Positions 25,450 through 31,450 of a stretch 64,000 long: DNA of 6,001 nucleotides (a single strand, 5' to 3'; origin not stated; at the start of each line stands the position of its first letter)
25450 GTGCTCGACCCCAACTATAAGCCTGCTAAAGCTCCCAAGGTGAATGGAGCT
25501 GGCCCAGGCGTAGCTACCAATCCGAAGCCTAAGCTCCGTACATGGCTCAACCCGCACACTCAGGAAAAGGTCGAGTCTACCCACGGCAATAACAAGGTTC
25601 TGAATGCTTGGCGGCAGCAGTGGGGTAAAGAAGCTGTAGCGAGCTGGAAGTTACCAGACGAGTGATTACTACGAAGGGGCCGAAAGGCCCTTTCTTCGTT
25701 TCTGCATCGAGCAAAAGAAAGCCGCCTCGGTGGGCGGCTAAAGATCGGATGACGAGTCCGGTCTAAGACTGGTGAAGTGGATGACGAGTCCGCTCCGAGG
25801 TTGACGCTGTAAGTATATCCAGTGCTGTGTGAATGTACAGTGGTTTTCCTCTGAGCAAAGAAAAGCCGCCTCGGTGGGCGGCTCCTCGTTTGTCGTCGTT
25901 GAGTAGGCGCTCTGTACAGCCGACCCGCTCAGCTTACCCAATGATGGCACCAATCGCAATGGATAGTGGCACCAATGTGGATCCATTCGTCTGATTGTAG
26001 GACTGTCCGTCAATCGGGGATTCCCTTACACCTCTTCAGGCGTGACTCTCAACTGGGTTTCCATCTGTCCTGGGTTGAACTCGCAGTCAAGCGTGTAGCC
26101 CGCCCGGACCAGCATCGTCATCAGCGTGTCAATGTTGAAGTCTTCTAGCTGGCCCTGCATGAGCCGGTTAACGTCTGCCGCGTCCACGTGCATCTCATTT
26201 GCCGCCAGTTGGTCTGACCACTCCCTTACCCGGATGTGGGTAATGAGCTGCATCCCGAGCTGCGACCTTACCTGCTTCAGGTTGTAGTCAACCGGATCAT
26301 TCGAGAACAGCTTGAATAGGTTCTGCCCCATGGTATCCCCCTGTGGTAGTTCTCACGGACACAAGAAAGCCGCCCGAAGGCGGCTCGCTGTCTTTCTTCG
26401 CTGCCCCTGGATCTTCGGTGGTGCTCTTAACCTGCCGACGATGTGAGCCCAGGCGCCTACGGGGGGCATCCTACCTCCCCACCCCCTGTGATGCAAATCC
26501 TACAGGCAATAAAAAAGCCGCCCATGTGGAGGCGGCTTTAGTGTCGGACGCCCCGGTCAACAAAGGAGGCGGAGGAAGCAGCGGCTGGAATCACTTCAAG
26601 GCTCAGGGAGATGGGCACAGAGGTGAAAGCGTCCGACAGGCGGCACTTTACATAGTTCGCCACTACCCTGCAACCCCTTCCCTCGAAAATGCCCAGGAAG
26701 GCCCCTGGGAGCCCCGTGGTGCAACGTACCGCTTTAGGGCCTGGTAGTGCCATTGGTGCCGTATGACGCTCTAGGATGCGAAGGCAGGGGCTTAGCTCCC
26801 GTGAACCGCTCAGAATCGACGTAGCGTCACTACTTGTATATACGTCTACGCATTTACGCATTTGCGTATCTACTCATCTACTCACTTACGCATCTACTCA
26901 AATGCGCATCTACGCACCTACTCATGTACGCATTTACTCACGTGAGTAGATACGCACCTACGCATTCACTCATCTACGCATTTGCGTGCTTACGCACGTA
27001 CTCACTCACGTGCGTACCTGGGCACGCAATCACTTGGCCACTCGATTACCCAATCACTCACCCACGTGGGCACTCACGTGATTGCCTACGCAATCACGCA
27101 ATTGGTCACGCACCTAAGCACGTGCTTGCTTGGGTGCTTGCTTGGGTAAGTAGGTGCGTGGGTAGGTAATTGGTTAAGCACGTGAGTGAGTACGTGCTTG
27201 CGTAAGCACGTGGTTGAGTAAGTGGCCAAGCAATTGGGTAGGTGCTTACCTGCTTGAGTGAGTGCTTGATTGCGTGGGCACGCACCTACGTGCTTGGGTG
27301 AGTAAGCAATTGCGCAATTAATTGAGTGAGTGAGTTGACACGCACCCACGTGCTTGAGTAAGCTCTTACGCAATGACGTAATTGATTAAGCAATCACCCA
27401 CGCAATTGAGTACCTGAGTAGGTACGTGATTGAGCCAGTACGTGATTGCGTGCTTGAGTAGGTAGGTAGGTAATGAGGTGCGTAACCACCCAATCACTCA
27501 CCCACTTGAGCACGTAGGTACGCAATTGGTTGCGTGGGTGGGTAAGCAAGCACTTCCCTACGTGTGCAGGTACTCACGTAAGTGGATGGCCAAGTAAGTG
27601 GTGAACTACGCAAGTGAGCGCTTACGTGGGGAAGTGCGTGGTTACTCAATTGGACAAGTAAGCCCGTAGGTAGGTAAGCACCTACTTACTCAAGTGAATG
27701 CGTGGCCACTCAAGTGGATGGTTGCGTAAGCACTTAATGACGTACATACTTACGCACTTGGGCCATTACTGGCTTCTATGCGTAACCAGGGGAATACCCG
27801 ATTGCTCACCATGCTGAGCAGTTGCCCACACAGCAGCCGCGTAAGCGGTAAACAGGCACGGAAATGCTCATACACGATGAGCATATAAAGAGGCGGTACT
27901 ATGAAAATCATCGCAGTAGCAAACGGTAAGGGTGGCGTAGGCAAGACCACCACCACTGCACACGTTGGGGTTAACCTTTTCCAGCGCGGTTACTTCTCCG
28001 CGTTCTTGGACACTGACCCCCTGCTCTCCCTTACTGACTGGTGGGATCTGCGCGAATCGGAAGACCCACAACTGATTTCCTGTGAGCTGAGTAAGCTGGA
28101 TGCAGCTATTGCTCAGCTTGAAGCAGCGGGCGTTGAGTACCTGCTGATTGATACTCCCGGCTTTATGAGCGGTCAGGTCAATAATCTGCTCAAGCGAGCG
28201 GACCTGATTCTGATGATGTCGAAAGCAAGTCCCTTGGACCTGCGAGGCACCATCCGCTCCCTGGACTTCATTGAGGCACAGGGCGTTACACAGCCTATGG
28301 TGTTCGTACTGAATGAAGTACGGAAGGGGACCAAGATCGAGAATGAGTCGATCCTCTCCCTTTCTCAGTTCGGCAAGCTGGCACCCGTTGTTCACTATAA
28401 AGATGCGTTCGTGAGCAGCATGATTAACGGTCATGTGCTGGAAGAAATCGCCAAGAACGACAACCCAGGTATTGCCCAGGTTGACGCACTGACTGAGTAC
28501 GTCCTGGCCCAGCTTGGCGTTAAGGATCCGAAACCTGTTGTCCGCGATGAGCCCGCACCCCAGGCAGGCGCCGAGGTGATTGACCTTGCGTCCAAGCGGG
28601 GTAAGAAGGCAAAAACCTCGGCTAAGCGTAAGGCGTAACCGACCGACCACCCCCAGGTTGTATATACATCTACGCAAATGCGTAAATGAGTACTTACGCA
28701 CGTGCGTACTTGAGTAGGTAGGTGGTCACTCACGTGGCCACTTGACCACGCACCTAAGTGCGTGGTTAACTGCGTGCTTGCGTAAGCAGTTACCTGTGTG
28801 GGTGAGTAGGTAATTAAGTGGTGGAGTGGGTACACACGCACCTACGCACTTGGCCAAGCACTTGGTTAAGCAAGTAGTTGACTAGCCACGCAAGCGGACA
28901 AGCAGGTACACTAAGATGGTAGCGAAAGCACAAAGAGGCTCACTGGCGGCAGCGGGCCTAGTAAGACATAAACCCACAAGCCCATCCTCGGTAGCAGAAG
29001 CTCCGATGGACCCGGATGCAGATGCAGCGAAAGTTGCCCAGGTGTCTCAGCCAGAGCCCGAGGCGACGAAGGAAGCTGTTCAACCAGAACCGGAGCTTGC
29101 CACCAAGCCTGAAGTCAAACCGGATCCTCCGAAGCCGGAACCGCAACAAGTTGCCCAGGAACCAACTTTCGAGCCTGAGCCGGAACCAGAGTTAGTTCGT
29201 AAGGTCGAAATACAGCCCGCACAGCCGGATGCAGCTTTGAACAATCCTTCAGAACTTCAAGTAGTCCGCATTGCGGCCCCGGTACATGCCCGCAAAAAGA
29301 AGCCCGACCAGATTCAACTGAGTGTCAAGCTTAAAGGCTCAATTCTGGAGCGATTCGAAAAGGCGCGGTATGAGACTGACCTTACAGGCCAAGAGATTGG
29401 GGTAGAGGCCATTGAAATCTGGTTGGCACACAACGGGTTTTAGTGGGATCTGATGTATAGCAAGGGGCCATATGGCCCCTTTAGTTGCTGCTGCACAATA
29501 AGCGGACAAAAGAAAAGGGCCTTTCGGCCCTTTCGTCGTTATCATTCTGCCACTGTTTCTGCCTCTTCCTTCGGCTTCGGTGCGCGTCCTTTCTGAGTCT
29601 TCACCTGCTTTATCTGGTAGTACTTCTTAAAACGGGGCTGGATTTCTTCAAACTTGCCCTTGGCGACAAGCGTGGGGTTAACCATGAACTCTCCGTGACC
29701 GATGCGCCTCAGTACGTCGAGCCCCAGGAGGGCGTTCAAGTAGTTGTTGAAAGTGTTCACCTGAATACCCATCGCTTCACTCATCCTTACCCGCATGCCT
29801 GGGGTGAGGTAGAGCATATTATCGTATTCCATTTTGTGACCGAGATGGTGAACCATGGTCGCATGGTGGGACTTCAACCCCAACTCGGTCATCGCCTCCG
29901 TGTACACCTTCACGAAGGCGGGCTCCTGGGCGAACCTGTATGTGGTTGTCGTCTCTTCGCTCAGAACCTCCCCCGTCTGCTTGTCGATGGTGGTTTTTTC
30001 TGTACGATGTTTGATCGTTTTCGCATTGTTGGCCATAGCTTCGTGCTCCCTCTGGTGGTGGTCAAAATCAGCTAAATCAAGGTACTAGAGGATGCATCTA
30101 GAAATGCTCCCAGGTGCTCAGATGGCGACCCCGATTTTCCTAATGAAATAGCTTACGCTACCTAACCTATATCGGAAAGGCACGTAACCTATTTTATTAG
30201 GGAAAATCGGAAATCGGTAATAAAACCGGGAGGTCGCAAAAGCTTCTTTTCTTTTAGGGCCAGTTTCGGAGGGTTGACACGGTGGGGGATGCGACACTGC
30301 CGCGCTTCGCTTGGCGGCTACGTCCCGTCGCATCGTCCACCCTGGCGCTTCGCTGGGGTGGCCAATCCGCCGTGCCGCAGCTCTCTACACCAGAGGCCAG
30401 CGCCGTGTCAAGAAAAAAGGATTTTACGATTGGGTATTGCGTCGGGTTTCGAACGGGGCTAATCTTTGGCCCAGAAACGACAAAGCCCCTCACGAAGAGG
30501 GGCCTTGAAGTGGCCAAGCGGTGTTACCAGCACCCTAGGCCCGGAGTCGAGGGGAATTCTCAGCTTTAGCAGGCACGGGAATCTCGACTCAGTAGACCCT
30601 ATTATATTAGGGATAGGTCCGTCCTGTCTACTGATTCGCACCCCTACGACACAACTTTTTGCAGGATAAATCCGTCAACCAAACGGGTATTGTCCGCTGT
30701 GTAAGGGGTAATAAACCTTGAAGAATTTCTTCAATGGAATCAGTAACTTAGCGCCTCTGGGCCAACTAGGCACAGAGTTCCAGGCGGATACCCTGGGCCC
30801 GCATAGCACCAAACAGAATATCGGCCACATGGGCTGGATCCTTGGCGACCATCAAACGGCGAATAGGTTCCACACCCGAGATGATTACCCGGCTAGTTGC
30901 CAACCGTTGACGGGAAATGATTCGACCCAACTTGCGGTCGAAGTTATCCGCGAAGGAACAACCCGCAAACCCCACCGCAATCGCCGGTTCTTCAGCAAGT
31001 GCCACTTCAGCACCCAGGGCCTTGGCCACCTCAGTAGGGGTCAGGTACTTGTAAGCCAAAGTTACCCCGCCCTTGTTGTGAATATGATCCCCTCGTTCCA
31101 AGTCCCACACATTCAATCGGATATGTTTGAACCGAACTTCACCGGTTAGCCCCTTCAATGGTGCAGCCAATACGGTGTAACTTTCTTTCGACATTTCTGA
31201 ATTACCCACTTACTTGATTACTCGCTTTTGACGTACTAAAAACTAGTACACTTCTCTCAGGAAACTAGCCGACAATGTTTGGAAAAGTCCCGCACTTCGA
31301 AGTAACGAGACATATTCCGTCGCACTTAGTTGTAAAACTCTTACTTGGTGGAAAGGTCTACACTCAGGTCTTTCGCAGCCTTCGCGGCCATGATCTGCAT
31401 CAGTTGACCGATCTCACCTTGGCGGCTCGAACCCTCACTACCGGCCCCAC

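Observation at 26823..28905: About 1.2 kb of strictly 8-bp periodic repeats bracketing a type Ib parA and an RHH ParG-like gene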

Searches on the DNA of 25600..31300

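Call 69: search_rna_families(source=window, start=25600, end=31300, threshold=evalue, max_evalue=1)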
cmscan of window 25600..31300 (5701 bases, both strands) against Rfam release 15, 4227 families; matches with E-value up to 1: 2.
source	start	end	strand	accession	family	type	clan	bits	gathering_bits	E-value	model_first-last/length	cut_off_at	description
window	27441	27522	+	RF03328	mir-606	Gene; miRNA;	-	25.3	80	0.062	1-84/84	no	mir-606 microRNA precursor family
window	26928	27025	-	RF00714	MIR535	Gene; miRNA;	-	22.2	64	0.57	1-95/95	no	MIR535 microRNA precursor family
